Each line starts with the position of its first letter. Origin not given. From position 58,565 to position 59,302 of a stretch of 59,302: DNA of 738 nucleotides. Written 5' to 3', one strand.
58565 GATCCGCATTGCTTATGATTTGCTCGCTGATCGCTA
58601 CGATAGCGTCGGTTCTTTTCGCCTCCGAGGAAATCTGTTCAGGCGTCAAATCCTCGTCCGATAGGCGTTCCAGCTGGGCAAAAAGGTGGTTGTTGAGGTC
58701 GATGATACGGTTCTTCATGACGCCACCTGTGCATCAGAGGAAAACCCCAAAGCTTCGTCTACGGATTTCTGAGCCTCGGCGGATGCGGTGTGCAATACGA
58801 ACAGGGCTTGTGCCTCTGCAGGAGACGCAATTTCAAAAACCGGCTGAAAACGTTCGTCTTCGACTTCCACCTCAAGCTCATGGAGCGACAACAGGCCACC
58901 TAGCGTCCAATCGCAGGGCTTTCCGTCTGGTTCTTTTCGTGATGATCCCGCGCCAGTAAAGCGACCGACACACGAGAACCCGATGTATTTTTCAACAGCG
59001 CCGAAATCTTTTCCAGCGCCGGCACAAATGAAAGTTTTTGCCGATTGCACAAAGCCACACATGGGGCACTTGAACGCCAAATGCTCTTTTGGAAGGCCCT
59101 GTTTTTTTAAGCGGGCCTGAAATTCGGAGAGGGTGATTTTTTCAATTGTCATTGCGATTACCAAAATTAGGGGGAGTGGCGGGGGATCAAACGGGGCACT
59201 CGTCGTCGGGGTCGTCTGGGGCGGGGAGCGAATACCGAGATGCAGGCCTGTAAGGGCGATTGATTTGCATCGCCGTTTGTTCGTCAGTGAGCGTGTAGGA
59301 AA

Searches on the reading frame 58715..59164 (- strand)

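Call 69: search_protein_families(library=phrogs, proteins=[window:58715-59164:-], max_evalue=0.001)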
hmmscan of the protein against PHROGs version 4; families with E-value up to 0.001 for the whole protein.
window:58715-59164:- (149 aa): 1 family
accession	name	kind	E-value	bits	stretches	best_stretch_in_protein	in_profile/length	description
phrog_32023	-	unknown function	2e-51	174.2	1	6-126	3-125/129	-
